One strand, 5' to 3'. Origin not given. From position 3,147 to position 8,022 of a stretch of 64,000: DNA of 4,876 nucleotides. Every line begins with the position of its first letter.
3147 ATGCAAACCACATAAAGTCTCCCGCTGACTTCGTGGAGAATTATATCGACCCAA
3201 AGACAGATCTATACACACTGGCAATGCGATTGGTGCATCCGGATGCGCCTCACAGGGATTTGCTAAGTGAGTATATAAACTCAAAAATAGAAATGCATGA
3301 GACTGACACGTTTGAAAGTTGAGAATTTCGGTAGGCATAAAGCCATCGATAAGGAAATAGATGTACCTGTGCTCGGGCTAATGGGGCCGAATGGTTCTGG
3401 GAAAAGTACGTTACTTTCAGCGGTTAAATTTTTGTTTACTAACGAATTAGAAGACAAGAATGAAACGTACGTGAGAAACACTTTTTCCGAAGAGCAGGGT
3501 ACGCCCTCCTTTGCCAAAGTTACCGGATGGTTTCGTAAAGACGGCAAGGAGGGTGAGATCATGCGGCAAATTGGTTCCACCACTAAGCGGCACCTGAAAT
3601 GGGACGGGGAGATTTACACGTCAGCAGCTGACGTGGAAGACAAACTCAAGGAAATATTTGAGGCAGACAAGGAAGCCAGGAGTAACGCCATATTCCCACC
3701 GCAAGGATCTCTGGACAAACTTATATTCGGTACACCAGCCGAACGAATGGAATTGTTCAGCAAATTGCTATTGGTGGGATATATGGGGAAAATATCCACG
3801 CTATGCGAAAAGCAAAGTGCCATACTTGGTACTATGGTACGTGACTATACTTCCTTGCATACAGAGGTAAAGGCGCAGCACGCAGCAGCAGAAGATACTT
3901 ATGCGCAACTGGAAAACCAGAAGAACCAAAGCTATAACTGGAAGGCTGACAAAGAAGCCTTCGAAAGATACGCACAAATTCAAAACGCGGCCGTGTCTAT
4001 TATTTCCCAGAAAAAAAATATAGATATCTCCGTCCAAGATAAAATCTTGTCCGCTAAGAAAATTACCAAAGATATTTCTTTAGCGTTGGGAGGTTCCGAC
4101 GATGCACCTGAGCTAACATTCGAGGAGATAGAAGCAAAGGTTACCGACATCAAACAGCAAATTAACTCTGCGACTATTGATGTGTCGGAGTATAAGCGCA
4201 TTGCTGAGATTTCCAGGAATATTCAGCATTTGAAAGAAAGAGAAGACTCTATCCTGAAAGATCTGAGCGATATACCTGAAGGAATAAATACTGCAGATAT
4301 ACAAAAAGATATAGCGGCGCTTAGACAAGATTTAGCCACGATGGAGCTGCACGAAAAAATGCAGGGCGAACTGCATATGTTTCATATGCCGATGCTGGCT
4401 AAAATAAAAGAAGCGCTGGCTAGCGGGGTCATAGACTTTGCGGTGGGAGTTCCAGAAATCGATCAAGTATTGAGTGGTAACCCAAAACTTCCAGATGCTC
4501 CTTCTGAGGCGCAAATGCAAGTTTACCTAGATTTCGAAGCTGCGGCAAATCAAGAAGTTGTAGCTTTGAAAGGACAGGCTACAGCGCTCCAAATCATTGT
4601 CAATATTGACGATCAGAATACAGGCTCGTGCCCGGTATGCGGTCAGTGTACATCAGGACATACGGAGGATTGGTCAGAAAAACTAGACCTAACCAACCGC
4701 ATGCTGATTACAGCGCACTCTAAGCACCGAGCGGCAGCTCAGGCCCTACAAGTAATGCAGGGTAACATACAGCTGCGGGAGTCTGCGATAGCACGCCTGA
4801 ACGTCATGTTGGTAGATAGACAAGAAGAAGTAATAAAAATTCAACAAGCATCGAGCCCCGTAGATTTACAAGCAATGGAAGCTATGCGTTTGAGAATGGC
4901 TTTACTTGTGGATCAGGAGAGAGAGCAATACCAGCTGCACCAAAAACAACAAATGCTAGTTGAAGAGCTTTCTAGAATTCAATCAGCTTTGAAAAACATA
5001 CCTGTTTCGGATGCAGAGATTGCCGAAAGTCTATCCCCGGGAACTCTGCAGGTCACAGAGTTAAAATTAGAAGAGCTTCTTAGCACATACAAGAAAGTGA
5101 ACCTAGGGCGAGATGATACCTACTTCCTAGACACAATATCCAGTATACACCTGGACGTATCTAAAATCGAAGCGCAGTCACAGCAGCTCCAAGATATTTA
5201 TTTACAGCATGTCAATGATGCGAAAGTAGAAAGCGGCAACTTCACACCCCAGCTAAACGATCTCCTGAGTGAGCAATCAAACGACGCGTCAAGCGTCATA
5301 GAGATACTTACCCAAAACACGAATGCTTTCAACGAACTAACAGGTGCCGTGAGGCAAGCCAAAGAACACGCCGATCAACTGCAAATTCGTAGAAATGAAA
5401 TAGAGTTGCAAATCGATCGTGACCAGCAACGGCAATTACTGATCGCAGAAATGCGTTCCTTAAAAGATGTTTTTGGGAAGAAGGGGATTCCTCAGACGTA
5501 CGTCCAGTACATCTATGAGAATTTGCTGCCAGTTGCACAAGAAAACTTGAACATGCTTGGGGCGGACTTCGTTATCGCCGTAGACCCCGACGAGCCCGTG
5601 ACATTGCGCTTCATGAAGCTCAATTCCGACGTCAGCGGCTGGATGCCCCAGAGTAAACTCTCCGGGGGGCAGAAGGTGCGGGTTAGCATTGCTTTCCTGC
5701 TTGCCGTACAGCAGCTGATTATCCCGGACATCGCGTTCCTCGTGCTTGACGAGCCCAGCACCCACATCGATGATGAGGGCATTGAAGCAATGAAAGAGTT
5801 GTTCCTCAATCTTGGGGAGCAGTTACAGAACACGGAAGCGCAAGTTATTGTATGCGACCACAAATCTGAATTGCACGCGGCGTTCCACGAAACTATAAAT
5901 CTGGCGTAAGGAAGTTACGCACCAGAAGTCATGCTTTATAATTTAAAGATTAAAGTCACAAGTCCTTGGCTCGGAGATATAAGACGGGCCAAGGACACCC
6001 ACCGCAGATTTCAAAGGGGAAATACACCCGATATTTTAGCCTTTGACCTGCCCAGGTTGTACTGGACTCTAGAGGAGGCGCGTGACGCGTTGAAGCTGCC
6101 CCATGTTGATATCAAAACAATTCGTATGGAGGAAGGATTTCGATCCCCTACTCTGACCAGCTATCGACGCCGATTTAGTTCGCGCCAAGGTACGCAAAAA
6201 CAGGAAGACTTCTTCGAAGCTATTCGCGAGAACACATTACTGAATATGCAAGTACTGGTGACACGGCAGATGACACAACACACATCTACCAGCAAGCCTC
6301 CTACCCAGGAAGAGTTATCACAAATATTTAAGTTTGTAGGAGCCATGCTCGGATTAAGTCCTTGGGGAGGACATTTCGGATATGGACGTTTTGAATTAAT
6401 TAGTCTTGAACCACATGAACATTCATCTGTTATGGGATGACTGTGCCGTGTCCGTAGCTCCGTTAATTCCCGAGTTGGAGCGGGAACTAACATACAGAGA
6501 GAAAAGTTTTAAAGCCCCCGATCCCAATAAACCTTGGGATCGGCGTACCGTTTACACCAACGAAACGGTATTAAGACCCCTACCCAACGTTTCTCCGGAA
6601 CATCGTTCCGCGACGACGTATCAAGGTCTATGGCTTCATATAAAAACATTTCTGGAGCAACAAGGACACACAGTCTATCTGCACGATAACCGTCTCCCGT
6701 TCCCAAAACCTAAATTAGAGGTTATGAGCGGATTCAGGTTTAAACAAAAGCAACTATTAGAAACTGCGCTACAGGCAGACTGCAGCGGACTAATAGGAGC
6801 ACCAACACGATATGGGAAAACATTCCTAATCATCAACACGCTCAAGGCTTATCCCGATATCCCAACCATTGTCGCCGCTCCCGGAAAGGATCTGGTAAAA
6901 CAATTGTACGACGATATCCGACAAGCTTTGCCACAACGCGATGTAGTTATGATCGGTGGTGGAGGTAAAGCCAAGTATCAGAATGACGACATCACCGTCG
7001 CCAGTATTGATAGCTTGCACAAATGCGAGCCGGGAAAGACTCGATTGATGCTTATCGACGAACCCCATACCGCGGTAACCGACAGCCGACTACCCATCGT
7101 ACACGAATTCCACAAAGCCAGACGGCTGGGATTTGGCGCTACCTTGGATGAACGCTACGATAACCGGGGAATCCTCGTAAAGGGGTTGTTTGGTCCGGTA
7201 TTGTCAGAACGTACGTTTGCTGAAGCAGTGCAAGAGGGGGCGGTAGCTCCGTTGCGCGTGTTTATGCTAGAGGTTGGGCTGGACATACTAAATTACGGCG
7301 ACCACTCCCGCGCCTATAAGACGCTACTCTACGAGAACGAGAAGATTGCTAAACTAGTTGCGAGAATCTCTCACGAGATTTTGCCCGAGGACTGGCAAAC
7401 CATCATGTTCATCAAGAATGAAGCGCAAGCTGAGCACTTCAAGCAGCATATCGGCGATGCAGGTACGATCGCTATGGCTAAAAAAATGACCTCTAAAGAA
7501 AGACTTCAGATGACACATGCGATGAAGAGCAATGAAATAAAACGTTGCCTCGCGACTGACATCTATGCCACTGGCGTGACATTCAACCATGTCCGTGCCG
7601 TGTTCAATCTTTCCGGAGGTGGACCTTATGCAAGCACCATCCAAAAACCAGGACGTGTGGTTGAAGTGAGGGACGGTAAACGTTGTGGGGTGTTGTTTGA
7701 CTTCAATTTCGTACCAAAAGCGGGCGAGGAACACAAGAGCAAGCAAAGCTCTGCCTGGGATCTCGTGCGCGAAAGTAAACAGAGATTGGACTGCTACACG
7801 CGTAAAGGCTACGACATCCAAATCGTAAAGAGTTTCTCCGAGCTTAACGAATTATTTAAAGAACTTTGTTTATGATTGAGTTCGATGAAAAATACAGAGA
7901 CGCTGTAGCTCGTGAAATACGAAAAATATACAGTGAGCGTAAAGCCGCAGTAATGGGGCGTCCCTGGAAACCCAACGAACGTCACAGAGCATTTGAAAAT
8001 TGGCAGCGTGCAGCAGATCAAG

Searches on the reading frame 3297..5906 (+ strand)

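Call 46: search_protein_families(library=pfam, proteins=[window:3297-5906:+], max_evalue=0.001)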
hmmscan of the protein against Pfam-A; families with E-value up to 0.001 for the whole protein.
window:3297-5906:+ (870 aa): 6 families
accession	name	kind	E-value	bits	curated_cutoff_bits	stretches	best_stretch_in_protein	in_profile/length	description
PF02463.25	SMC_N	-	7.3e-21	75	40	1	3-867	2-209/220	RecF/RecN/SMC N terminal domain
PF13476.12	AAA_23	-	6e-09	37.3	27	1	5-207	1-158/201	AAA domain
PF13304.12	AAA_21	-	1.1e-08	36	27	1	27-67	3-46/304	AAA domain, putative AbiEii toxin, Type IV TA system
PF00005.33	ABC_tran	-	5.9e-07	30.6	25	1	25-81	13-66/137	ABC transporter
PF13555.12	AAA_29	-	3.8e-06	27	27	1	3-50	1-49/61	P-loop containing region of AAA domain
PF13175.12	AAA_15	-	6.3e-06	26.5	32.1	1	1-315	1-214/374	AAA ATPase domain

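Call 47: search_protein_families(library=phrogs, proteins=[window:3297-5906:+], max_evalue=0.00001)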
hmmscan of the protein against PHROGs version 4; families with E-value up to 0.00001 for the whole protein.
window:3297-5906:+ (870 aa): 3 families
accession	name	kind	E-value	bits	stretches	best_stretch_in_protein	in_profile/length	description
phrog_77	-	DNA, RNA and nucleotide metabolism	5.6e-35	122.1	1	1-868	296-942/967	SbcC-like subunit of palindrome specific endonuclease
phrog_293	-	moron, auxiliary metabolic gene and host takeover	1.1e-07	31.3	0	784-842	265-317/1058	ABC transporter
phrog_4747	-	unknown function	4.1e-06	27.1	1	1-332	1-256/610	-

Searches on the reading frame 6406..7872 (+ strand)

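Call 46: search_protein_families(library=pfam, proteins=[window:6406-7872:+], max_evalue=0.001)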
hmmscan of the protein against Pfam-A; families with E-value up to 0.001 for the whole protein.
window:6406-7872:+ (489 aa): 3 families
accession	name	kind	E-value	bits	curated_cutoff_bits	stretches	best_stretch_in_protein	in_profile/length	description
PF04851.21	ResIII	-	2.1e-13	50.9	22.5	1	114-248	8-163/164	Type III restriction enzyme, res subunit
PF00271.37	Helicase_C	-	1.5e-08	35.3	23.5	1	327-418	13-106/110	Helicase conserved C-terminal domain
PF00270.35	DEAD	-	8.2e-07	29.3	26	1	114-249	4-140/167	DEAD/DEAH box helicase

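Call 47: search_protein_families(library=phrogs, proteins=[window:6406-7872:+], max_evalue=0.00001)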
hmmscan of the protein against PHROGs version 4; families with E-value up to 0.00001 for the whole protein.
window:6406-7872:+ (489 aa): 3 families
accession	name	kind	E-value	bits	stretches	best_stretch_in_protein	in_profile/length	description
phrog_16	-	DNA, RNA and nucleotide metabolism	1.3e-37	130.6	1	113-433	276-598/986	DNA helicase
phrog_9690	-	DNA, RNA and nucleotide metabolism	6.3e-14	52.7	1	213-474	42-302/306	DNA helicase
phrog_16259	-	DNA, RNA and nucleotide metabolism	6.7e-07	29.9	1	110-230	118-243/330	DNA helicase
